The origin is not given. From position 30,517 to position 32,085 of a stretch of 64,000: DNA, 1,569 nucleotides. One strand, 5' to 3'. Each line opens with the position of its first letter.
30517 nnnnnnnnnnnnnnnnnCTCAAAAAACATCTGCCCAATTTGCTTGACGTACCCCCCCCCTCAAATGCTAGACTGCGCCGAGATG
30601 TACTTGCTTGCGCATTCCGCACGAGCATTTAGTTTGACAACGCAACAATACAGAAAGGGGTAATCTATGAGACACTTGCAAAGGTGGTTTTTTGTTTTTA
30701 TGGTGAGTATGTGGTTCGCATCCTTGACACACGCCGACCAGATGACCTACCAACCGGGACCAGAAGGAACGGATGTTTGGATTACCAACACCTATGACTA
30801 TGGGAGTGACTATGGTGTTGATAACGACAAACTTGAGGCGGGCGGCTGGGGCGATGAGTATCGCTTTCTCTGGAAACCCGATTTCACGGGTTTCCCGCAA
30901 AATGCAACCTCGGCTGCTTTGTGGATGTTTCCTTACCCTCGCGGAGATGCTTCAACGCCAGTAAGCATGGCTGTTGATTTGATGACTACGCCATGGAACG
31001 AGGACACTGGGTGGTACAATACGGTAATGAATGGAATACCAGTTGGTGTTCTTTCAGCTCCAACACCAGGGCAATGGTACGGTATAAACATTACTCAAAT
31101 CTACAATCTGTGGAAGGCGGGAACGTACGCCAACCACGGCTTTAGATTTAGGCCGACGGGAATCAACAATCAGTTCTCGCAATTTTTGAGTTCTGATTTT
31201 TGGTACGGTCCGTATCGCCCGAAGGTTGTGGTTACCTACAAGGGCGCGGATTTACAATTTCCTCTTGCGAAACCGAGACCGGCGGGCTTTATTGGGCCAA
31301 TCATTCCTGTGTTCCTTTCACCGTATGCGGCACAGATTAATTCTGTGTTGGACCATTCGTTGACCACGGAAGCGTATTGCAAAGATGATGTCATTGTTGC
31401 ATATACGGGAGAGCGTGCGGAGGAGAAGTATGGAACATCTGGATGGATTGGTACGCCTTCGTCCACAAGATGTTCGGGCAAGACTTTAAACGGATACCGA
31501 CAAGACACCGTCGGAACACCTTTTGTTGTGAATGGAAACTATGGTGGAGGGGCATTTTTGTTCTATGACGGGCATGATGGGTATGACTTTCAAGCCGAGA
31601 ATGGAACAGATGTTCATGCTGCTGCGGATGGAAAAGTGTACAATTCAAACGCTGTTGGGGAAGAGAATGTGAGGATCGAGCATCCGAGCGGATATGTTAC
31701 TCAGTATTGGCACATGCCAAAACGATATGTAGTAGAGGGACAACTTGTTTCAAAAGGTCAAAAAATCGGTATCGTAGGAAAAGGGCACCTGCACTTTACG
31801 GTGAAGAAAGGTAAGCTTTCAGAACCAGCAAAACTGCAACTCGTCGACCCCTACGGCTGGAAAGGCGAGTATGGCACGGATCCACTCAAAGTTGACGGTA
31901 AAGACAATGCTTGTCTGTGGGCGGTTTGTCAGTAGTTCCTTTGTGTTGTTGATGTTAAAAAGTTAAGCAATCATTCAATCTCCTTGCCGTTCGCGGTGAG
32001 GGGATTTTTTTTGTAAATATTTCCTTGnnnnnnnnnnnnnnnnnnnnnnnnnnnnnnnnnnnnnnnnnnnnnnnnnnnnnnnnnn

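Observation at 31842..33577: Tandem segmental duplication with mosaic paralogs: identical 5' halves and diverged middles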

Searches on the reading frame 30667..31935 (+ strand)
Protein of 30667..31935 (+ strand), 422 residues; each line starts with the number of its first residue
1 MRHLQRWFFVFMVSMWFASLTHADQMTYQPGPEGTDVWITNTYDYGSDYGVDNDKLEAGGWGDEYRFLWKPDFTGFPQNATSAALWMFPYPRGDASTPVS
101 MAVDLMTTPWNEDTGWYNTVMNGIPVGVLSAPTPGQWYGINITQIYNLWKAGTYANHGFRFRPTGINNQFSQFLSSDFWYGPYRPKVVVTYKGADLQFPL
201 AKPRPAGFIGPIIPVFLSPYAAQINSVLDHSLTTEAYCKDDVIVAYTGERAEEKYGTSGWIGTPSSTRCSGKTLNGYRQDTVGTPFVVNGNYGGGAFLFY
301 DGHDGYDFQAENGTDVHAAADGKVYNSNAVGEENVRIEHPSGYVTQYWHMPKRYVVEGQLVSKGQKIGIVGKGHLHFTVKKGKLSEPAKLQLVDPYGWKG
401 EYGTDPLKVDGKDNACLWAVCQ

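Call 8: search_protein_families(library=pfam, proteins=[window:30667-31935:+], max_evalue=0.1)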
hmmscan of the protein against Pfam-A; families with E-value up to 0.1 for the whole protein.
window:30667-31935:+ (422 aa): 3 families
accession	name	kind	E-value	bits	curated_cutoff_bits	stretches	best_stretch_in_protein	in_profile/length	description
PF01551.29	Peptidase_M23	-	1.7e-18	67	28.7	1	302-382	2-90/96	Peptidase family M23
PF24517.2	CBM96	-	0.0021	18.4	26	1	36-168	10-144/164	Carbohydrate-binding module family 96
PF06848.17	Disaggr_repeat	-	0.028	14.5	33.9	1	135-188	125-178/179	Disaggregatase related repeat domain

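Call 55: list_cluster_members(proteins=[window:30667-31935:+, window:32028-32666:-, window:32906-33553:-])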
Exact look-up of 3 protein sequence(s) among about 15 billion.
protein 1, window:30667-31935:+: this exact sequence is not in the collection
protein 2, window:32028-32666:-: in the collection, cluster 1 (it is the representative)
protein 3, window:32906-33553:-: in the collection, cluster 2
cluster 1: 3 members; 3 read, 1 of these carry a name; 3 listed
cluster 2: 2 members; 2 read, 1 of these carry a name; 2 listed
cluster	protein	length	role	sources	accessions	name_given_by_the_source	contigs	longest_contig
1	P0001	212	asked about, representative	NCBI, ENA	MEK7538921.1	MAG: hypothetical protein AAB552_03710 [Patescibacteria group bacterium]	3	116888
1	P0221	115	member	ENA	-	-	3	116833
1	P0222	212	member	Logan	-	-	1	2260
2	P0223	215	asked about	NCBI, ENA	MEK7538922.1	MAG: hypothetical protein AAB552_03715 [Patescibacteria group bacterium]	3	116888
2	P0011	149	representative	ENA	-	-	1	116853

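Call 56: find_encoding_contigs(protein=P0222, flank=5000)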
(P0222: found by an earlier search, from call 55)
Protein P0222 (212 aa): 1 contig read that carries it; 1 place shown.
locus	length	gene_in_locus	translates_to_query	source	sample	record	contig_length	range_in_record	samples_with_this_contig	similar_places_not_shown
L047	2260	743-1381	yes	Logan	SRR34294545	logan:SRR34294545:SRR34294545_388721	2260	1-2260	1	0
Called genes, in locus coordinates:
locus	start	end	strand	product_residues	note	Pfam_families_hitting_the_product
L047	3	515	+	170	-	?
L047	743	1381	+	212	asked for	-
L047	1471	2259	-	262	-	?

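Call 76: search_protein_families(library=ncbifam, proteins=[window:30667-31935:+], max_evalue=0.01)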
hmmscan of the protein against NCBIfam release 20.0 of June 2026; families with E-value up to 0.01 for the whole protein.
window:30667-31935:+ (422 aa): 13 families
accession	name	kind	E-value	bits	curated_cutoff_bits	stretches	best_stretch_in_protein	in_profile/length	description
NF033679.1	DNRLRE_dom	domain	5e-16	59.2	34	1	45-190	14-164/164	DNRLRE domain-containing protein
NF053824.1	PdgNdpepShyC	equivalog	9.3e-12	44.6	700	1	302-372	295-367/429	peptidoglycan DD-endopeptidase ShyC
NF052530.1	Heli_ShapePgp3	exception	2.8e-11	43.1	300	1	303-380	167-252/270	peptidoglycan metallopeptidase Pgp3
NF053825.1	PdgNdpepShyA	equivalog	5.7e-10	38.4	700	1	302-373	295-368/425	peptidoglycan DD-endopeptidase ShyA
NF052336.1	PdgHdaseHSB100310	equivalog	3.2e-09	36.6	500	1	302-381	56-143/316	peptidoglycan hydrolase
NF008652.0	PRK11649.1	equivalog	4.2e-09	35.6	341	1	303-376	313-394/439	murein DD-endopeptidase MepM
NF050804.1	CellDivDipMCaul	equivalog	1.4e-08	34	900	1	303-372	528-600/634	cell division endopeptidase DipM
NF047755.1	LIC_10271_M23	exception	2.1e-08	34.1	180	1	298-385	112-202/207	LIC_10271 family cell wall hydrolase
NF040883.1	amid_act_ActS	equivalog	5.4e-07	29.1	375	1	302-373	135-209/242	amidase activator ActS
NF008123.1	PRK10871.1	equivalog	0.00012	21.6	311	1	302-387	264-358/365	murein hydrolase activator NlpD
NF041208.1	celldiv_DipM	equivalog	0.00025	20.4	740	1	303-382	319-407/419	cell division endopeptidase DipM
NF053738.1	S2SprSpoIIQBc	equivalog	0.00081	19.1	250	1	303-375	122-206/232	stage II sporulation protein SpoIIQ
NF047657.1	CellWlHdaseLepto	equivalog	0.00099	18.6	400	1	300-386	125-214/221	hypothetical protein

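Call 90: find_encoding_contigs(protein=window:30709-31935:+, flank=4000, max_places=10)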
Protein window:30709-31935:+ (408 aa): 7 contigs read that carry it; 3 places shown.
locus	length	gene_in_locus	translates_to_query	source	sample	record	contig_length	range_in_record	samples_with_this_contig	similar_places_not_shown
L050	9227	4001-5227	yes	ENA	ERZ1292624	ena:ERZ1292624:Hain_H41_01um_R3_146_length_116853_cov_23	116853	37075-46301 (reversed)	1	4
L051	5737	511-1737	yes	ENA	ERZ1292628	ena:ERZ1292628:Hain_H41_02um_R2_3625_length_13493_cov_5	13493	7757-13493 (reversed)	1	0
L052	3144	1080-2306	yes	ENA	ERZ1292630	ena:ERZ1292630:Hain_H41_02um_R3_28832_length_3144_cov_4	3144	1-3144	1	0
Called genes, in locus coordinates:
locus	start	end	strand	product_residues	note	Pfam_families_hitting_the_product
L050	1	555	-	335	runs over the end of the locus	PF00534:Glycos_transf_1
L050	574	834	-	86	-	-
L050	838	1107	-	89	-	PF15738:YafQ_toxin, PF05016:ParE_toxin (weak)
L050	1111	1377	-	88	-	PF04221:RelB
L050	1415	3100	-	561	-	PF04055:Radical_SAM, PF16199:Radical_SAM_C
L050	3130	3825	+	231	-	PF01209:Ubie_methyltran, PF13489:Methyltransf_23, PF02353:CMAS (weak), PF07021:MetW, PF13847:Methyltransf_31, PF08241:Methyltransf_11, PF08242:Methyltransf_12, PF13649:Methyltransf_25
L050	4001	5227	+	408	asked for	PF01551:Peptidase_M23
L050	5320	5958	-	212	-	-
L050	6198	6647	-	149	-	-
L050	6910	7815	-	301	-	PF18928:DUF5677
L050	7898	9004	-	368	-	PF13579:Glyco_trans_4_4 (weak), PF13439:Glyco_transf_4, PF20706:GT4-conflict, PF00534:Glycos_transf_1, PF13692:Glyco_trans_1_4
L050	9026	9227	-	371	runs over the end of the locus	PF13579:Glyco_trans_4_4, PF13439:Glyco_transf_4, PF20706:GT4-conflict (weak), PF00534:Glycos_transf_1, PF13692:Glyco_trans_1_4, PF13524:Glyco_trans_1_2 (weak)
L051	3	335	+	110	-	?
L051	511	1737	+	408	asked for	PF01551:Peptidase_M23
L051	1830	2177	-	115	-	-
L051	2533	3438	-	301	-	PF18928:DUF5677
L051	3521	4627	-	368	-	PF13579:Glyco_trans_4_4 (weak), PF13439:Glyco_transf_4, PF20706:GT4-conflict, PF00534:Glycos_transf_1, PF13692:Glyco_trans_1_4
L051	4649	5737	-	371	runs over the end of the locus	PF13579:Glyco_trans_4_4, PF13439:Glyco_transf_4, PF20706:GT4-conflict (weak), PF00534:Glycos_transf_1, PF13692:Glyco_trans_1_4, PF13524:Glyco_trans_1_2 (weak)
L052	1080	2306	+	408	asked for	PF01551:Peptidase_M23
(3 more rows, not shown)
